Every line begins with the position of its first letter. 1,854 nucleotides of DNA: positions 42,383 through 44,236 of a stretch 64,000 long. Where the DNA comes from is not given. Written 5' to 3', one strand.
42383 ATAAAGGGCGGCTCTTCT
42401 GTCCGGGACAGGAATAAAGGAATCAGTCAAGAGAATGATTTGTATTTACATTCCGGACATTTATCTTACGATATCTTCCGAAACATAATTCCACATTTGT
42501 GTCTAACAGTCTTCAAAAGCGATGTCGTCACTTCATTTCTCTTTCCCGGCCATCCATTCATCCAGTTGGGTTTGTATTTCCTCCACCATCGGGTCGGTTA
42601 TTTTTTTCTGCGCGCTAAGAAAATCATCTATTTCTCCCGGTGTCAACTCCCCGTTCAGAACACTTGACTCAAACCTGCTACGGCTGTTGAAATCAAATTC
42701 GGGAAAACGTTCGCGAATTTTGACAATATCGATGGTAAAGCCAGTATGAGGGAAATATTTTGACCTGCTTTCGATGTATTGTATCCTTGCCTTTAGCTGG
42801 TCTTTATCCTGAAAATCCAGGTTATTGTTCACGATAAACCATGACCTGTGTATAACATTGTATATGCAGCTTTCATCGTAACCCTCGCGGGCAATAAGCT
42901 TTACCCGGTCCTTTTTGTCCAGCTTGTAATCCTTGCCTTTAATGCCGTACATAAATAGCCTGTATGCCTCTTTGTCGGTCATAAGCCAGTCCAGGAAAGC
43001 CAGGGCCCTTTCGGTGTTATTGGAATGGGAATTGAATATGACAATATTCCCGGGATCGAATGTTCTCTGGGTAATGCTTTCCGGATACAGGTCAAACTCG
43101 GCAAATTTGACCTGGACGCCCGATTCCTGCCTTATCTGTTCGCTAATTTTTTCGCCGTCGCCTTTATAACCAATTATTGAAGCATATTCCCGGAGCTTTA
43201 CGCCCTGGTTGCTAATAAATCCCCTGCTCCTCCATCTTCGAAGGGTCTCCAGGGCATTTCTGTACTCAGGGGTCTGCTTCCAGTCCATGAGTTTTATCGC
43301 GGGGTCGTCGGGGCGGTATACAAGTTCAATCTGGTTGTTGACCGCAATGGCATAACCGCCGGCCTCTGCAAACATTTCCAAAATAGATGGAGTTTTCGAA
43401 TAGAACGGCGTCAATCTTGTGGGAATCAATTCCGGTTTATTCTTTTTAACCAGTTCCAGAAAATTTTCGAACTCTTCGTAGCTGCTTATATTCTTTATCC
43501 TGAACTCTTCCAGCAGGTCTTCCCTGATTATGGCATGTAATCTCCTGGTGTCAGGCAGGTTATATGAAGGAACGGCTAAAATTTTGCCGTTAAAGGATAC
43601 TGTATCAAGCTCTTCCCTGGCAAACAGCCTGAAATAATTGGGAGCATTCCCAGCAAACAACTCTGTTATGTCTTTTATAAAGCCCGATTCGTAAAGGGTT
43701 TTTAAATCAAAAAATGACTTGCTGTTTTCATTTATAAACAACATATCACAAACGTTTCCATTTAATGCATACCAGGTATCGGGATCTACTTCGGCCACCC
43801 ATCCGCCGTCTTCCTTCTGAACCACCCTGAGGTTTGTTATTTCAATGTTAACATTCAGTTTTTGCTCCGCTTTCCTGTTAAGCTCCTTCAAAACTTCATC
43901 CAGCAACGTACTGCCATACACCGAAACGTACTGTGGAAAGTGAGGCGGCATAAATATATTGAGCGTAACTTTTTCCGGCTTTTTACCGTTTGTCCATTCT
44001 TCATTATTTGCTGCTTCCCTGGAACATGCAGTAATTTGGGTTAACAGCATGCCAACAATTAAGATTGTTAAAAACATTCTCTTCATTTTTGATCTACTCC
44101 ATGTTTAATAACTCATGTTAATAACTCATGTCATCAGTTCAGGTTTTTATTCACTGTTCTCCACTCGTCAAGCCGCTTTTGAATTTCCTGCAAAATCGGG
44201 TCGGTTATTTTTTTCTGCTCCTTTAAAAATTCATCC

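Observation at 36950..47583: Paralogous secreted beta-helix / DNRLRE / orphan-SBP cluster with no transporter genes: candidate undescribed surface polysaccharide-processing system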

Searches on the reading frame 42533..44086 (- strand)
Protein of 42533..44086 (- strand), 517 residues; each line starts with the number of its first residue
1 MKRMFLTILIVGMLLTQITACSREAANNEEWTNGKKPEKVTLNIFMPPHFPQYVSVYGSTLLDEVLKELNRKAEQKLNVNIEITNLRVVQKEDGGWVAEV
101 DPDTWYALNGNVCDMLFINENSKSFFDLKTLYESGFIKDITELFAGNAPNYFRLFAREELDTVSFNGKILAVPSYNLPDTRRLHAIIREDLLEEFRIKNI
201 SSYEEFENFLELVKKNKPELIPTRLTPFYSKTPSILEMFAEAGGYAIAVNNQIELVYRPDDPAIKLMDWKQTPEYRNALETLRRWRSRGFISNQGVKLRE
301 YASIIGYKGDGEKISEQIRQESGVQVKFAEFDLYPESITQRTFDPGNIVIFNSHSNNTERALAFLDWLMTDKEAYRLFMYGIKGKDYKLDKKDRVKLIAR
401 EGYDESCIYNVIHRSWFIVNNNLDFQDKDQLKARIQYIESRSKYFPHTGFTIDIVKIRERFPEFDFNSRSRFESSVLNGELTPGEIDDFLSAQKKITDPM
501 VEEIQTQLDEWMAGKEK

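Call 3: search_protein_families(library=pfam, proteins=[window:42533-44086:-], max_evalue=0.01)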
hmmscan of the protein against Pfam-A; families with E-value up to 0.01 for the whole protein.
window:42533-44086:- (517 aa): 0 families

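Call 4: search_protein_families(library=ncbifam, proteins=[window:42533-44086:-], max_evalue=0.01)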
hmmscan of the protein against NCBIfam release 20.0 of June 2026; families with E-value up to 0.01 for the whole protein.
window:42533-44086:- (517 aa): 0 families

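Call 6: search_solved_structures(query=window:42533-44086:-, max_evalue=1, show_alignments=1)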
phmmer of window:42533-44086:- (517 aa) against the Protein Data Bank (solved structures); distinct sequences matched with E-value up to 1: 3.
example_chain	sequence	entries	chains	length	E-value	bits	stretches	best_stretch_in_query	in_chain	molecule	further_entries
5suo_A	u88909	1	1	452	7.8e-12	48.1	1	133-515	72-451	Extracellular solute-binding protein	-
5mlt_A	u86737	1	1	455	8.6e-12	48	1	133-515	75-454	ABC transporter, substrate-binding protein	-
5swa_A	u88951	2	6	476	9.2e-12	47.9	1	133-515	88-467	Extracellular solute-binding protein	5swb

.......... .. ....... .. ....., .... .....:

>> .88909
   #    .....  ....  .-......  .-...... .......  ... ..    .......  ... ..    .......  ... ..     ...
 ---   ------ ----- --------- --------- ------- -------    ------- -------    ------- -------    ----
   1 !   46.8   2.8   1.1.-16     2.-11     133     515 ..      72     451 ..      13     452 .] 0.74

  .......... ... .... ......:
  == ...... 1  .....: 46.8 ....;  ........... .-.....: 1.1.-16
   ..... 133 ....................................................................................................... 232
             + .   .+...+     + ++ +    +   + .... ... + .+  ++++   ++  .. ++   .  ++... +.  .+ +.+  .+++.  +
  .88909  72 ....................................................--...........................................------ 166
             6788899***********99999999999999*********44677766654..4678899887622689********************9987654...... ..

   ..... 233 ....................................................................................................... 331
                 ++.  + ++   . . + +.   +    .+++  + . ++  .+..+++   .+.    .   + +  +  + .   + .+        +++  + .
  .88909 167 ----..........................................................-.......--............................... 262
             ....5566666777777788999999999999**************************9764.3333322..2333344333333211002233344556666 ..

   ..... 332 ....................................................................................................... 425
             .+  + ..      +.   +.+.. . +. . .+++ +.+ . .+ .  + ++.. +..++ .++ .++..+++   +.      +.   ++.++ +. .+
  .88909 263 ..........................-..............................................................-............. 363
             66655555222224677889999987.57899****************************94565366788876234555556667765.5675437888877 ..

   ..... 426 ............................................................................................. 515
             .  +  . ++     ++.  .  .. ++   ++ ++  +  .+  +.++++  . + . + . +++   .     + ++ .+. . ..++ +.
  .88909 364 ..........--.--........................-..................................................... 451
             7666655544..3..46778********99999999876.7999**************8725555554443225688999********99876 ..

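Call 34: find_homologous_proteins(query=window:42533-44086:-, max_evalue=0.001)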
Query window:42533-44086:- (517 aa): 7 proteins with E <= 0.001 among 8000 candidates.
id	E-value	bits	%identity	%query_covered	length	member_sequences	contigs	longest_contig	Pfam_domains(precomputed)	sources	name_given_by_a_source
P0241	0.0e+0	1178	100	100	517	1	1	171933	-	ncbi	-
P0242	5.0e-140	486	57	75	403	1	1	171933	-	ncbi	-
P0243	6.3e-69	251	33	97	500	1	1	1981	-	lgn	-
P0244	3.7e-58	216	33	78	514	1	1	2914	PF01547.31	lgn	-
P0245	5.4e-55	205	33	79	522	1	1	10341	-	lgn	-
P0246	4.2e-51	193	27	100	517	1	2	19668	-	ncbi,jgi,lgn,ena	-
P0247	1.2e-30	125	32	59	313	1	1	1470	-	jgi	jgi:putative aldouronate transport system substrate-binding protein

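Call 35: find_encoding_contigs(protein=P0241, flank=1000, max_places=2)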
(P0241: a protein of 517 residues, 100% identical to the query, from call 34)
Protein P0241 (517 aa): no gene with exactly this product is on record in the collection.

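Call 36: find_encoding_contigs(protein=P0246, flank=10000, max_places=2)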
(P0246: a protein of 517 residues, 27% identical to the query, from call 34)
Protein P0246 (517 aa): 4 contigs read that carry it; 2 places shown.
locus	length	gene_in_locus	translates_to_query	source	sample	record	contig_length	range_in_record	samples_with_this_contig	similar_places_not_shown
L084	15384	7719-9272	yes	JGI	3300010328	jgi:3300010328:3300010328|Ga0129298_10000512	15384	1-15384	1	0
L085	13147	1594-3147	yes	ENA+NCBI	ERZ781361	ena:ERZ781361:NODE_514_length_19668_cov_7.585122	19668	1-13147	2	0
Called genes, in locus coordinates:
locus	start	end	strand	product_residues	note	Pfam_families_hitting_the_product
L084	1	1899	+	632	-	?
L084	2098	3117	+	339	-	PF00994:MoCF_biosynth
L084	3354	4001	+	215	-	PF01979:Amidohydro_1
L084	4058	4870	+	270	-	PF13531:SBP_bac_11, PF01547:SBP_bac_1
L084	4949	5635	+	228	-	PF00528:BPD_transp_1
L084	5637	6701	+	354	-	PF00005:ABC_tran, PF13304:AAA_21 (weak)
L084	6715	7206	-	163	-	PF00994:MoCF_biosynth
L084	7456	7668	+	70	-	-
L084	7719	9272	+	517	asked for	-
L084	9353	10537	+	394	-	-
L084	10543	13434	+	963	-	PF12704:MacB_PCD (faint), PF02687:FtsX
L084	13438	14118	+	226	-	PF13175:AAA_15 (faint), PF00005:ABC_tran, PF13304:AAA_21 (faint)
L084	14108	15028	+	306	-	PF00005:ABC_tran, PF02463:SMC_N (faint), PF13304:AAA_21 (faint)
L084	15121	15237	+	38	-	-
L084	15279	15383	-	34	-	?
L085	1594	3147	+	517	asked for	-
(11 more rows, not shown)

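Call 37: find_encoding_contigs(protein=P0245, flank=10000, max_places=2)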
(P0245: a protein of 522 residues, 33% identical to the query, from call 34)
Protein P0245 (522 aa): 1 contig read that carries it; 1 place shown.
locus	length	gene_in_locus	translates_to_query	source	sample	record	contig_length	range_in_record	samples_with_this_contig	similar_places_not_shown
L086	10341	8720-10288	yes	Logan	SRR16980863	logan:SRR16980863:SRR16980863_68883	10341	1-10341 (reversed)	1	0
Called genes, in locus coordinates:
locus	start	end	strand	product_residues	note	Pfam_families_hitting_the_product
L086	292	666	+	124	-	PF12893:Lumazine_bd_2, PF14534:DUF4440 (weak)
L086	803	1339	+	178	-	PF19906:CGDB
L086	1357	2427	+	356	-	PF01261:AP_endonuc_2 (faint)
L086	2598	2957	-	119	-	PF02985:HEAT (faint), PF13646:HEAT_2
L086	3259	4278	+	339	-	PF25975:CzcB_C (faint), PF25917:BSH_RND (weak), PF25973:BSH_CzcB, PF25984:BSH_YknX, PF25967:RND-MFP_C (weak), PF25989:YknX_C (weak)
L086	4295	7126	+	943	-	PF02687:FtsX (weak)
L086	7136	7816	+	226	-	PF02463:SMC_N (faint), PF13175:AAA_15 (faint), PF00005:ABC_tran, PF13304:AAA_21 (faint)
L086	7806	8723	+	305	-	PF00005:ABC_tran, PF02463:SMC_N (weak), PF13304:AAA_21 (faint)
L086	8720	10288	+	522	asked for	-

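Call 53: search_protein_families(library=pfam, proteins=[L084:9353-10537:+, L084:10543-13434:+], max_evalue=0.01)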
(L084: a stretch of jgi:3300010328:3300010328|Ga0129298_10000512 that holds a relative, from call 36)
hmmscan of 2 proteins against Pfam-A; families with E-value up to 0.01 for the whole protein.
L084:9353-10537:+ (394 aa): 2 families
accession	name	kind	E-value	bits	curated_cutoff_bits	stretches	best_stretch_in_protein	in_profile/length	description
PF13437.12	HlyD_3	-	3.8e-07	31.2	22.2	1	223-291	2-73/106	HlyD family secretion protein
PF00364.28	Biotin_lipoyl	-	0.00043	20.5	22.1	0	74-104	16-46/73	Biotin-requiring enzyme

L084:10543-13434:+ (963 aa): 2 families
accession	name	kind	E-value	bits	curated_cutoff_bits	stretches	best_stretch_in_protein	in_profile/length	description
PF02687.27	FtsX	-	8e-17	61.8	25.5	2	832-949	4-112/120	FtsX-like permease C-terminal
PF12704.14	MacB_PCD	-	1.1e-06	29.5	27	1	30-232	13-177/207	MacB-like periplasmic core domain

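Call 78: search_protein_representatives(protein=window:42533-44086:-)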
Query: 517 residues. Proteins with E-value up to 0.001 (for the whole library): 1554; up to 1e-10: 440; up to 1e-30: 104. The best 150 are listed.
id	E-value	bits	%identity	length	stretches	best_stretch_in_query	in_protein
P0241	0.0e+00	1178.1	100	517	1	1-517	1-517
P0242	1.6e-140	485.9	58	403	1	126-513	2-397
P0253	1.6e-81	291.3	59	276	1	1-270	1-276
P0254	3.6e-75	270.3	32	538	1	3-513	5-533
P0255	8.7e-72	259.2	37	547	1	5-514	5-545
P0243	2.0e-69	251.4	35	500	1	7-513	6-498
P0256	8.0e-63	229.6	36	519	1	64-513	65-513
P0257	3.2e-61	224.3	33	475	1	64-514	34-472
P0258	4.2e-60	220.6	35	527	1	61-514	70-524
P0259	7.7e-59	216.5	33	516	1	53-517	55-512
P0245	1.7e-55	205.4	37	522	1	109-515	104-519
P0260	1.1e-54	202.8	35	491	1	136-513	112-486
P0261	2.3e-52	195.1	36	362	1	2-353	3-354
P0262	2.4e-52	195.0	29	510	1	3-514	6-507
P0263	2.5e-52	195.0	30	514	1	9-514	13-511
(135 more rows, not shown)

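Call 80: search_solved_structures(query=A3, max_evalue=0.001)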
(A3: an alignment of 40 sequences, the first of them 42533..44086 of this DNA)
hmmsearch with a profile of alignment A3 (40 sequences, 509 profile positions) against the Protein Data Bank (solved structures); distinct sequences matched with E-value up to 0.001: 18.
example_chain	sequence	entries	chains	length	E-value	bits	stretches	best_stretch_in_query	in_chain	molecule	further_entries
5swa_A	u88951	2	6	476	5.2e-49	170.7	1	43-508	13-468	Extracellular solute-binding protein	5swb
5mlt_A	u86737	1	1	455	1e-48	169.7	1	49-508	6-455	ABC transporter, substrate-binding protein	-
5suo_A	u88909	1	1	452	1.9e-48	168.8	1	50-508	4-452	Extracellular solute-binding protein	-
5gub_A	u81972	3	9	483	4.7e-14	55.4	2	72-209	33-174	Extracellular solute-binding protein family 1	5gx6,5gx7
5gx8_A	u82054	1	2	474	5e-14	55.2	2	72-209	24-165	Extracellular solute-binding protein family 1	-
5xs8_A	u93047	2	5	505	5.2e-14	55.2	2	72-209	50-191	Extracellular solute-binding protein family 1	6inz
4tqu_Q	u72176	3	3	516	5.6e-12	48.5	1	47-209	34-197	AlgQ2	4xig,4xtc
6jhx_A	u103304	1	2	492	5.8e-12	48.4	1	69-209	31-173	AlgQ2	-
1j1n_A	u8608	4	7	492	6.2e-12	48.4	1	69-209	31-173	AlgQ2 | Macromolecule-Binding Periplasmic Protein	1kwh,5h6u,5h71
9pmy_A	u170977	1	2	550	7.2e-10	41.5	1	247-392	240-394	Extracellular solute-binding protein family 1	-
4g68_B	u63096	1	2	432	7.6e-09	38.2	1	24-206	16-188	ABC transporter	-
4g68_A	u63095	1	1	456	8e-09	38.1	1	23-206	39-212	ABC transporter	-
1y3n_A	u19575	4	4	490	2.5e-06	29.9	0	69-209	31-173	AlgQ1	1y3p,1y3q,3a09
3vlu_A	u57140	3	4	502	2.5e-06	29.9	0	69-209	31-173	AlgQ1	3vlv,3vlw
6rjy_A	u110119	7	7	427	2.7e-06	29.7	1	43-136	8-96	Arabino-oligosaccharids-binding protein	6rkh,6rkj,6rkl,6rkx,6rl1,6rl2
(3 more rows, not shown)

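Call 81: search_protein_families(library=pfam, alignment_id=A3, max_evalue=0.01)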
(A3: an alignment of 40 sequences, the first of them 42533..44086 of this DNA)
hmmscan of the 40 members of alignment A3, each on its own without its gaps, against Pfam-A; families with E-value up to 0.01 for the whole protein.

A. member 1, window:42533-44086:- (517 aa): 0 families

B. families by the number of members that match (of 40 scanned): 4 families
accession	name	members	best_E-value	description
PF12010.13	DUF3502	24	3.2e-17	Domain of unknown function (DUF3502)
PF01547.30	SBP_bac_1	24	1.7e-16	Bacterial extracellular solute-binding protein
PF13416.11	SBP_bac_8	3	6.6e-08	Bacterial extracellular solute-binding protein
PF19122.5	DUF5806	1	0.0054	Family of unknown function (DUF5806)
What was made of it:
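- Checked: Of 40 relatives, 24 hit SBP_bac_1 and 24 hit DUF3502 (calls 80, 81).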

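Call 82: find_encoding_contigs(protein=P0244, flank=10000, max_places=3)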
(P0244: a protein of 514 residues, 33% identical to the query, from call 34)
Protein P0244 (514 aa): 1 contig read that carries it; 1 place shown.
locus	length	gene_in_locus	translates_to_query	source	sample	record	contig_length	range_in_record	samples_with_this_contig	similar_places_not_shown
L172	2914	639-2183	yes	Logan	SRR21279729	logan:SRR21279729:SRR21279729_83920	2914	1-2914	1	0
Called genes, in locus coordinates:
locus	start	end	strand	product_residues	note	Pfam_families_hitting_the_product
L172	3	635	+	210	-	?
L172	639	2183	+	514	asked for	PF01547:SBP_bac_1 (weak)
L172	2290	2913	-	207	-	?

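Call 83: search_protein_families(library=pfam, proteins=[L172:3-635:+, L172:2290-2913:-], max_evalue=0.001)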
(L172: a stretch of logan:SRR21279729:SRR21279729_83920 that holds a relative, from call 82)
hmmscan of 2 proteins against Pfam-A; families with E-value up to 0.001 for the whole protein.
L172:3-635:+ (210 aa): 2 families
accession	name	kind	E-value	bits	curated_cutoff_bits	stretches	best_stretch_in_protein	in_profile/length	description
PF00005.33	ABC_tran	-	9.2e-13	49.4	25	1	7-82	68-136/137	ABC transporter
PF04014.23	MazE_antitoxin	-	0.00016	22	24.7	1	164-199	5-41/48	Antidote-toxin recognition MazE, bacterial antitoxin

L172:2290-2913:- (207 aa): 0 families
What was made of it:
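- The closest homologs outside the genome sit in complete ABC operons with an HlyD-like protein, a MacB/FtsX permease of about 950 aa and two ATPases, in three separate loci with two gene orders (calls 36, 37, 53, 82, 83).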
